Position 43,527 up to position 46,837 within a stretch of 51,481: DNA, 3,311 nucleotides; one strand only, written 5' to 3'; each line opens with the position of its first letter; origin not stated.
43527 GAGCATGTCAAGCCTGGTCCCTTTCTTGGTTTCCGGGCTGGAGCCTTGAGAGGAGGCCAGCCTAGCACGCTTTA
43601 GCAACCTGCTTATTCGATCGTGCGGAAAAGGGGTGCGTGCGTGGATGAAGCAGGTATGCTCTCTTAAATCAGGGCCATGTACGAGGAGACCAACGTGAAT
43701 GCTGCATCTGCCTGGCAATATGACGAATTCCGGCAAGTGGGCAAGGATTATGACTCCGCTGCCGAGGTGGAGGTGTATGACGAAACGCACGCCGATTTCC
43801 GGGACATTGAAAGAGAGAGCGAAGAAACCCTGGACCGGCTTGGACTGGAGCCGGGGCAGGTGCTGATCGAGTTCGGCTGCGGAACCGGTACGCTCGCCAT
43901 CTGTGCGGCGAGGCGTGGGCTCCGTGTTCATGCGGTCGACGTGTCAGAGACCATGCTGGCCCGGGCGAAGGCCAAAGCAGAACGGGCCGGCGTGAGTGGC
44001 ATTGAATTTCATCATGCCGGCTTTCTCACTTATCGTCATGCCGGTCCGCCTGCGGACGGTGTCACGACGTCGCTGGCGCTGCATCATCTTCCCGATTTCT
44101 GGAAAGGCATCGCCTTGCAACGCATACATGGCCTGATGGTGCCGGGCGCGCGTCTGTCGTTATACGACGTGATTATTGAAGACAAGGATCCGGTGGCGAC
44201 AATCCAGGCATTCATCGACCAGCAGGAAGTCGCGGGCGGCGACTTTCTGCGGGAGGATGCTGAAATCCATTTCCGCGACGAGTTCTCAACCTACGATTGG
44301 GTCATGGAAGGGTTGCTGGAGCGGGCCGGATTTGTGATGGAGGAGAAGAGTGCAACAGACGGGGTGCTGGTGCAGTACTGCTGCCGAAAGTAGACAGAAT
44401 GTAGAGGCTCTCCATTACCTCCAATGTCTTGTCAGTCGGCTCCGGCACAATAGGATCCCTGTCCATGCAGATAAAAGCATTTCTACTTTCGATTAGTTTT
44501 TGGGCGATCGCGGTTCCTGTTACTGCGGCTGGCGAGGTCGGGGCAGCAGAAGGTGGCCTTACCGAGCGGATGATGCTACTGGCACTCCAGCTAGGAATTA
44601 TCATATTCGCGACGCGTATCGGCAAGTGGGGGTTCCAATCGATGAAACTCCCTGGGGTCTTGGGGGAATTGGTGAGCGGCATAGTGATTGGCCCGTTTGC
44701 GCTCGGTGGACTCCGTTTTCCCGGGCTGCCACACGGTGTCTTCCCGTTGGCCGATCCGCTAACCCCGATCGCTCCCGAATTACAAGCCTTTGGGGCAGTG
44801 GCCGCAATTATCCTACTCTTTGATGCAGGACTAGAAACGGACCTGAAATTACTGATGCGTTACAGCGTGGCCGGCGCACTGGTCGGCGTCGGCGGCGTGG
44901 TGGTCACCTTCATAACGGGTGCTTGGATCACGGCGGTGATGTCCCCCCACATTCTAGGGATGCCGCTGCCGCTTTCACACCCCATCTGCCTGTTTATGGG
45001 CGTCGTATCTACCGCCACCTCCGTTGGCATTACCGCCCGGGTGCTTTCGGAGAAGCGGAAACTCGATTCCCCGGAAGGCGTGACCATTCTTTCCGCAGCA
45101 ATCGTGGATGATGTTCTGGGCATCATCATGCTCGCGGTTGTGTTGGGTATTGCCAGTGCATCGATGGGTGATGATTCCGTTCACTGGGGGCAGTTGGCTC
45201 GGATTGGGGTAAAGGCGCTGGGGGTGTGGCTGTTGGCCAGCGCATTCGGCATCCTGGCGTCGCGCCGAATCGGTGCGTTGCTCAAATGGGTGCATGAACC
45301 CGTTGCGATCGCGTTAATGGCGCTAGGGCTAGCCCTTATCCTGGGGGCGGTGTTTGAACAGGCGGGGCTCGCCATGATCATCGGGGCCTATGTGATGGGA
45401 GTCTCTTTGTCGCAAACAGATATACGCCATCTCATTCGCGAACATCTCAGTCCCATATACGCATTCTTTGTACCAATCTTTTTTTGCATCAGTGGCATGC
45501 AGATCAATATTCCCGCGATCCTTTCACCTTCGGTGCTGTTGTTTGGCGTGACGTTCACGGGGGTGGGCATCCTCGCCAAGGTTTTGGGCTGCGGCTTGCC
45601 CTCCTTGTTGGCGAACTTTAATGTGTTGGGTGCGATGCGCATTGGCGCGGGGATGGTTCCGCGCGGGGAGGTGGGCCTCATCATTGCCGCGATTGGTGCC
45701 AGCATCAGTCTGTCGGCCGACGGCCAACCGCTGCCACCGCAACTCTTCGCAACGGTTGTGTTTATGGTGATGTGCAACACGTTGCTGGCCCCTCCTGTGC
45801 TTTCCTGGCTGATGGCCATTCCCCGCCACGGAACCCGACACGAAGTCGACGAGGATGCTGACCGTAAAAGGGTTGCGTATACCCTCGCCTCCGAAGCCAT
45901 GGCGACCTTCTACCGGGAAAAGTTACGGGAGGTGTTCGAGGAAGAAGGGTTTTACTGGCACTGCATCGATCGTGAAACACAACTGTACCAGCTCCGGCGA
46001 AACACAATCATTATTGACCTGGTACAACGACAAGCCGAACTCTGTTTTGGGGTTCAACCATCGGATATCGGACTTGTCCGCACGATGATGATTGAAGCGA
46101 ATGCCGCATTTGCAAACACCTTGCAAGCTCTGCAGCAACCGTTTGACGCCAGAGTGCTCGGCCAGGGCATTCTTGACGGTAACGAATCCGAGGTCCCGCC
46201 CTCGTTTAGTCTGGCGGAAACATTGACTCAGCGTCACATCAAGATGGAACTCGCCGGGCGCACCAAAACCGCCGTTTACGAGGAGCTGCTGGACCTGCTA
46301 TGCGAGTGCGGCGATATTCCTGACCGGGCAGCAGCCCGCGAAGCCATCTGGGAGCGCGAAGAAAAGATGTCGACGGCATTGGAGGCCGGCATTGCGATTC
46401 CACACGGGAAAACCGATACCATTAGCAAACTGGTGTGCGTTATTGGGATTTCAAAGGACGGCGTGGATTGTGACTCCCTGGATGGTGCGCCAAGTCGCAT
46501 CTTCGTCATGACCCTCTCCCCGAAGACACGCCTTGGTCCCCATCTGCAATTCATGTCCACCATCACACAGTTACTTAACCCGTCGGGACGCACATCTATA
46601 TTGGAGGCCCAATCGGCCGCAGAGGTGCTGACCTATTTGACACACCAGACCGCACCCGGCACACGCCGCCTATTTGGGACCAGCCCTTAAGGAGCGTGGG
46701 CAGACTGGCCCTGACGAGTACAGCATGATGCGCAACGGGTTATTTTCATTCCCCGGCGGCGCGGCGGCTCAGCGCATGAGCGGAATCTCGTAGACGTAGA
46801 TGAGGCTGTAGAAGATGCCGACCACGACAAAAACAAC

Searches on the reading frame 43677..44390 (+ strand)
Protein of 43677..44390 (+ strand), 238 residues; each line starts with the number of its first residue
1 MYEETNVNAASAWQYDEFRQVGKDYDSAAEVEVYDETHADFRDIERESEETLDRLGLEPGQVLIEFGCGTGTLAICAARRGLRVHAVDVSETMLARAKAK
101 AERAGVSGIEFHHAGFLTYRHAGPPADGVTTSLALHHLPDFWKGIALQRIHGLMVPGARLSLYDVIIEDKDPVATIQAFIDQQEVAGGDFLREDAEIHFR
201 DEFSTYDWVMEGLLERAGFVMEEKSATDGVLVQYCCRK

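Call 97: search_protein_families(library=pfam, proteins=[window:43677-44390:+], max_evalue=0.0001)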
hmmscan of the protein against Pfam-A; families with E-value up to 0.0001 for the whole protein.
window:43677-44390:+ (238 aa): 8 families
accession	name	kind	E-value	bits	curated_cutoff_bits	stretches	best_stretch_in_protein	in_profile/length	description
PF13649.12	Methyltransf_25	-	4.9e-16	59.6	27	1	65-157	3-96/97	Methyltransferase domain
PF08241.18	Methyltransf_11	-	3e-13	50.7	21.2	1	65-160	2-93/95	Methyltransferase domain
PF08242.18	Methyltransf_12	-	6.2e-12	46.5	30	1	64-160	1-98/98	Methyltransferase domain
PF13847.12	Methyltransf_31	-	1e-10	41.9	27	1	59-165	3-112/145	Methyltransferase domain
PF01209.24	Ubie_methyltran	-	1.4e-09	38.1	20.1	1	18-161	13-150/233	ubiE/COQ5 methyltransferase family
PF13489.12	Methyltransf_23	-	2e-09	37.9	27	1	44-162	5-116/164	Methyltransferase domain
PF02353.26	CMAS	-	3.9e-07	30.1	27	1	49-138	52-140/273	Mycolic acid cyclopropane synthetase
PF05175.20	MTS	-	9.4e-05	22.5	23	0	59-114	31-88/170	Methyltransferase small domain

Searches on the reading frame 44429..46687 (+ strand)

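Call 89: search_protein_families(library=pfam, proteins=[window:44429-46687:+], max_evalue=0.00001)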
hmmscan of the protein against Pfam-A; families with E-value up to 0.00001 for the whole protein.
window:44429-46687:+ (753 aa): 2 families
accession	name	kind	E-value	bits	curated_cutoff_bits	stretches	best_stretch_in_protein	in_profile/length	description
PF00999.27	Na_H_Exchanger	-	1.3e-51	176.1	26.2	1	62-462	4-373/375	Sodium/hydrogen exchanger, transmembrane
PF00359.27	PTS_EIIA_2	-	2.6e-22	79.8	27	1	599-739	3-143/144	Phosphoenolpyruvate-dependent sugar phosphotransferase system, EIIA 2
